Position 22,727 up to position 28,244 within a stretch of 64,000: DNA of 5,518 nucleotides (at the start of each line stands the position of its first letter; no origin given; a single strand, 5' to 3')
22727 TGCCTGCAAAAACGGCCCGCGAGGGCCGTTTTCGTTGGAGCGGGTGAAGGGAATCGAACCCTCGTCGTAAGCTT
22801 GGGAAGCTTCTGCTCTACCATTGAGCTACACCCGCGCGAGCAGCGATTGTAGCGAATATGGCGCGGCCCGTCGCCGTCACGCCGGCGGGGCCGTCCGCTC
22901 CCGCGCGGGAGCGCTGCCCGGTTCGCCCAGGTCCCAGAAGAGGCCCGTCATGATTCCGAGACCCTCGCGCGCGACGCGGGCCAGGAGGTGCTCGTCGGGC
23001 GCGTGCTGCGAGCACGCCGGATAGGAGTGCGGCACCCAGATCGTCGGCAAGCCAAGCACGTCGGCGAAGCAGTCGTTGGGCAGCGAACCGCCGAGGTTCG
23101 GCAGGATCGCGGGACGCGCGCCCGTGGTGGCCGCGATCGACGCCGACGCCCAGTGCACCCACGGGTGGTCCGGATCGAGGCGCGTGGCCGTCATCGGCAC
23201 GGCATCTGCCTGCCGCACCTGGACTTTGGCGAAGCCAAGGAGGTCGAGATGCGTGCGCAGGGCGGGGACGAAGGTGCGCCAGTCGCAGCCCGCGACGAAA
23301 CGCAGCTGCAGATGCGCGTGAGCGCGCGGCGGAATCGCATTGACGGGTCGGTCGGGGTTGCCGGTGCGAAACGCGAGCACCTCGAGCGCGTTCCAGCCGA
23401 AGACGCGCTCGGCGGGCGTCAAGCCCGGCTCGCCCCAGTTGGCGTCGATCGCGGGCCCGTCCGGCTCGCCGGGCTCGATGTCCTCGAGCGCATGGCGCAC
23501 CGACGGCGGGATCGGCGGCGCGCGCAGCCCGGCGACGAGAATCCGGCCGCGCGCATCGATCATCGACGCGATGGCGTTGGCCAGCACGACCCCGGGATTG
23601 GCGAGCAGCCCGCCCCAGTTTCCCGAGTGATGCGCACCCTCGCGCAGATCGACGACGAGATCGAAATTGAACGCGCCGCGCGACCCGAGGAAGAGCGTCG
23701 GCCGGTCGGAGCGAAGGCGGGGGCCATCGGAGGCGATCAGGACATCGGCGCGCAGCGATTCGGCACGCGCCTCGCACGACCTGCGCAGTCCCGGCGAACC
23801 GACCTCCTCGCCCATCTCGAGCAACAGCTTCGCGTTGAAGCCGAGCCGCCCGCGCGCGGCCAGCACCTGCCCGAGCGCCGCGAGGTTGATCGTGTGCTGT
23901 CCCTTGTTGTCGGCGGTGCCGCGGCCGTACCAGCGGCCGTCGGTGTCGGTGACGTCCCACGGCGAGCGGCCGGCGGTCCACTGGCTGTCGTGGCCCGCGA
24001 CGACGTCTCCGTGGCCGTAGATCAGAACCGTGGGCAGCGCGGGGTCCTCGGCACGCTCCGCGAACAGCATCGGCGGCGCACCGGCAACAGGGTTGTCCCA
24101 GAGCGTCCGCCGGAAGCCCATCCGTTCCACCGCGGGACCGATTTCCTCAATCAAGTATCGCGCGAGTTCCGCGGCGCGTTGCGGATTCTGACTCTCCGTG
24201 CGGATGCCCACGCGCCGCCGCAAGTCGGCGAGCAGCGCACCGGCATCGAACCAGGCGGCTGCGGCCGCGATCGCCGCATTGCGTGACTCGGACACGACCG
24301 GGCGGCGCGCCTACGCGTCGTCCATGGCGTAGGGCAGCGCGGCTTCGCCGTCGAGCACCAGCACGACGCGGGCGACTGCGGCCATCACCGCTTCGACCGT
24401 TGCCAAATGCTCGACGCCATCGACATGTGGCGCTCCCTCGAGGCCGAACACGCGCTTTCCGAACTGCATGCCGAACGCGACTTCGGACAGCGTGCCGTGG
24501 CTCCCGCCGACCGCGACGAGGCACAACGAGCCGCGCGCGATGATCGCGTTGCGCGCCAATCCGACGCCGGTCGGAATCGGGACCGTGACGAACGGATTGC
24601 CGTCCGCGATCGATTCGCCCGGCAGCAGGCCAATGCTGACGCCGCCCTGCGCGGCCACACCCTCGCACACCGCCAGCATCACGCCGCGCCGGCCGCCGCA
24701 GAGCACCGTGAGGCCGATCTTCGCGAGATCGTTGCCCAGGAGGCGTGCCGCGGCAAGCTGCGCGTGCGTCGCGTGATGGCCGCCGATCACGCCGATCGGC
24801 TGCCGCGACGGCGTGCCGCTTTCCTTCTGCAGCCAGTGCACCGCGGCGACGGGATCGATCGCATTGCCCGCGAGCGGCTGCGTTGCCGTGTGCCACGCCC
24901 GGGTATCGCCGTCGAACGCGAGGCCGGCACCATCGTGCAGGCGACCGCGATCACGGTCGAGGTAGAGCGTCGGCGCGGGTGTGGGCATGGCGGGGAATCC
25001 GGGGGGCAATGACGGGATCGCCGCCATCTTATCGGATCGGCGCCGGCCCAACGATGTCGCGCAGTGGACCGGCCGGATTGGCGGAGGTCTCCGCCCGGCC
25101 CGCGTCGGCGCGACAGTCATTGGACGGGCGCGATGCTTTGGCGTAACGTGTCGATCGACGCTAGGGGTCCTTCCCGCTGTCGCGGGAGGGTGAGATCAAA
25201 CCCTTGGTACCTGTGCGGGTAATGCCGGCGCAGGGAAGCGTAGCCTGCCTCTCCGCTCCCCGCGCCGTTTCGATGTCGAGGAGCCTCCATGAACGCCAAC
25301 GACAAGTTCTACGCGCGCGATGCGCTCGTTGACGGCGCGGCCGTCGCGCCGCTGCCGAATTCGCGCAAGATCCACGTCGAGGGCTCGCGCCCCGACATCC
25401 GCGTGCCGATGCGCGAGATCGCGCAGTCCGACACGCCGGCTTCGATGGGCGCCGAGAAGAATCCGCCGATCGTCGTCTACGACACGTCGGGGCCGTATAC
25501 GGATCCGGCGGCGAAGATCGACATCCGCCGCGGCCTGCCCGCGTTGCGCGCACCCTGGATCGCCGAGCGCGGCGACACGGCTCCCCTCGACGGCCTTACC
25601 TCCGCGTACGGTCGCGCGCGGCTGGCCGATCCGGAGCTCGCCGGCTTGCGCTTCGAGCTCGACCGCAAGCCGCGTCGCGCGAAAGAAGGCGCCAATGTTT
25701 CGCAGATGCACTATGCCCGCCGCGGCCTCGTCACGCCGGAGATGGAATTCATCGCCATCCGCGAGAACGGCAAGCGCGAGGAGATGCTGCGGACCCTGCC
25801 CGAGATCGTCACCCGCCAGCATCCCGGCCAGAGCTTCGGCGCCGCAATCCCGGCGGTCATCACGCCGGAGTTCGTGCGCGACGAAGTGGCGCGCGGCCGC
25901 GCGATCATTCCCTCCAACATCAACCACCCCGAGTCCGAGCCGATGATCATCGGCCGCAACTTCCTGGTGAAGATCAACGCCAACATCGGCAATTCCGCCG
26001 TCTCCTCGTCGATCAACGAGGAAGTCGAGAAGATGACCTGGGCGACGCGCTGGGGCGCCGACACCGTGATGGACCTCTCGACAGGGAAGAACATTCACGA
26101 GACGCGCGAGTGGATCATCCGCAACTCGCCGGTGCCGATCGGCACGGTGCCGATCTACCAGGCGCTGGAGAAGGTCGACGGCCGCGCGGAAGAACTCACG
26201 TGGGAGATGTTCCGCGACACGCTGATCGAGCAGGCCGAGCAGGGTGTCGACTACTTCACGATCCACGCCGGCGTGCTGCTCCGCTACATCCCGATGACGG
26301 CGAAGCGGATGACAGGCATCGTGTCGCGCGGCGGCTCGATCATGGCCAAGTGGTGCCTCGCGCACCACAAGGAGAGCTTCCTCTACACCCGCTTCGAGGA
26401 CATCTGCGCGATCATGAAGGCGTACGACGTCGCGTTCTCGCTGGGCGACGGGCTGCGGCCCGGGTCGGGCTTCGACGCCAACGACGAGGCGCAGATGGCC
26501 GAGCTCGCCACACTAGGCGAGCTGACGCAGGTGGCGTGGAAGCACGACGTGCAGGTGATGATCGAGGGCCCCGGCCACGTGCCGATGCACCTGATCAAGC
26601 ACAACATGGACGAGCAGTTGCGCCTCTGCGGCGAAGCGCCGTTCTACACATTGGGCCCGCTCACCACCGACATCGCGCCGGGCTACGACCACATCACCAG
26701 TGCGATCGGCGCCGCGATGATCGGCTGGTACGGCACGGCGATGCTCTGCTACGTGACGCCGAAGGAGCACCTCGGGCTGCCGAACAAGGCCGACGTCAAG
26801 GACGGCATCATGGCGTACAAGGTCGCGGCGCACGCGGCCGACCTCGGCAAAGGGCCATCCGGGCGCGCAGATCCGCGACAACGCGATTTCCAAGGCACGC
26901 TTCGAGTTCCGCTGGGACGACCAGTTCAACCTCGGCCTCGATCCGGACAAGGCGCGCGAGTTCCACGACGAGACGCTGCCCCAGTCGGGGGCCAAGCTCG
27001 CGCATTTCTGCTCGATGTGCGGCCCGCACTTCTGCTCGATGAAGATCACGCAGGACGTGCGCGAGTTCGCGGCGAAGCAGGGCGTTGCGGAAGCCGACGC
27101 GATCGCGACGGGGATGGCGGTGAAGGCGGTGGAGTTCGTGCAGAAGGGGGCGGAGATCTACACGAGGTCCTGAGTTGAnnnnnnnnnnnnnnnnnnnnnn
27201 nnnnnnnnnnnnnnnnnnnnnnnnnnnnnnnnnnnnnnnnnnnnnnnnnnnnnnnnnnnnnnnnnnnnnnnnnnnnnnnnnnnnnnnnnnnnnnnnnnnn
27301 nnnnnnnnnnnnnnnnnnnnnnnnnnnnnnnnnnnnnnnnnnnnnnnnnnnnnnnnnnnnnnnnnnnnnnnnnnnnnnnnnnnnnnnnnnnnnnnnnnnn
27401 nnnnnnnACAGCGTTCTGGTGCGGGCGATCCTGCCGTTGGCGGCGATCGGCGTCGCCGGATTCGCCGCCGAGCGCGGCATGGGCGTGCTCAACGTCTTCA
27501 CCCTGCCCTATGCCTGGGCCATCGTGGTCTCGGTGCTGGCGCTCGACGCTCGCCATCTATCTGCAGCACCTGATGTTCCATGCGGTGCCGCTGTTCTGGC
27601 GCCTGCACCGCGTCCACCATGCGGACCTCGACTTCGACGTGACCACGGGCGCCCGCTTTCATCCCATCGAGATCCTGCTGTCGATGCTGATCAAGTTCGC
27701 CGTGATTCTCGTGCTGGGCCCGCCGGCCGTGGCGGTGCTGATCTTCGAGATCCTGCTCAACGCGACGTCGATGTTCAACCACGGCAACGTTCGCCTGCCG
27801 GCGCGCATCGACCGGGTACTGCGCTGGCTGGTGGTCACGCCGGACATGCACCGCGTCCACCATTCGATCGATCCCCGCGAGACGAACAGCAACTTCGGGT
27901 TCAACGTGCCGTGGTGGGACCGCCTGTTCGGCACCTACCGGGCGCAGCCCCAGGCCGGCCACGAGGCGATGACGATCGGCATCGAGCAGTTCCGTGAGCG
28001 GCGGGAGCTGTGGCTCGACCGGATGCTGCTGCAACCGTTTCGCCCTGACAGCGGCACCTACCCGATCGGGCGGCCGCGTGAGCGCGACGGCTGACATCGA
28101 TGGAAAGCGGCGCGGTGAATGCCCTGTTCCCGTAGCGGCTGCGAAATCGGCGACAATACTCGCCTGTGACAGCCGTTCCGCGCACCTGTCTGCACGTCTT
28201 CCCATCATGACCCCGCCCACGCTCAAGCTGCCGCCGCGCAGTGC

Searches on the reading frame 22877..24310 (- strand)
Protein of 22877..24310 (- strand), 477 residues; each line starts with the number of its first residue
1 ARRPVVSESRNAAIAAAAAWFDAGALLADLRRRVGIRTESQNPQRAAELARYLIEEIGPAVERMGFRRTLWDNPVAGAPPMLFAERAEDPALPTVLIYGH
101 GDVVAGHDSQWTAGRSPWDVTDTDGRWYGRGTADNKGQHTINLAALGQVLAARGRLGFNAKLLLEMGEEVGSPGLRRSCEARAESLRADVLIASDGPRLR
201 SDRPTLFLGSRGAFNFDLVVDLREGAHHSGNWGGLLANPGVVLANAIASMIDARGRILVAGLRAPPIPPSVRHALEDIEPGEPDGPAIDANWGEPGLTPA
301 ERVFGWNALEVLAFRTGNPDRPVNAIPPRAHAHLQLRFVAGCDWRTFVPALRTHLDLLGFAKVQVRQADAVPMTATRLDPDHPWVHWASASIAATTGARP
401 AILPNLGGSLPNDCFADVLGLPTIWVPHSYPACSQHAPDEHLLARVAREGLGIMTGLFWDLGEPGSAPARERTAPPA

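Call 53: search_protein_families(library=pfam, proteins=[window:22877-24310:-], max_evalue=0.00001)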
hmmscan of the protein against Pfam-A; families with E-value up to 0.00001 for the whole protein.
window:22877-24310:- (477 aa): 1 family
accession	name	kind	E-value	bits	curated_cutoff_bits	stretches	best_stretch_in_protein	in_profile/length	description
PF01546.33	Peptidase_M20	-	1.6e-18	67.8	24.6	1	96-457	1-203/206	Peptidase family M20/M25/M40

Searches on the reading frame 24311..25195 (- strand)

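Call 53: search_protein_families(library=pfam, proteins=[window:24311-25195:-], max_evalue=0.00001)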
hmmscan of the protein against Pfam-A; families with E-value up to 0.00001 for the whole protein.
window:24311-25195:- (294 aa): 1 family
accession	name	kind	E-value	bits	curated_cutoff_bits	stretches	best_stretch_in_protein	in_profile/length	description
PF18306.6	LDcluster4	-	1.6e-33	115.9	26.3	1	134-258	4-128/151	SLOG cluster4 family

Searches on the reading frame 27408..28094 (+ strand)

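Call 53: search_protein_families(library=pfam, proteins=[window:27408-28094:+], max_evalue=0.00001)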
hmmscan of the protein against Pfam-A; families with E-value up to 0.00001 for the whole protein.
window:27408-28094:+ (228 aa): 1 family
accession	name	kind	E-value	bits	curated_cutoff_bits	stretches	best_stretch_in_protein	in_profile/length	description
PF04116.19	FA_hydroxylase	-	9.4e-28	97.7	31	1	47-176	9-132/132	Fatty acid hydroxylase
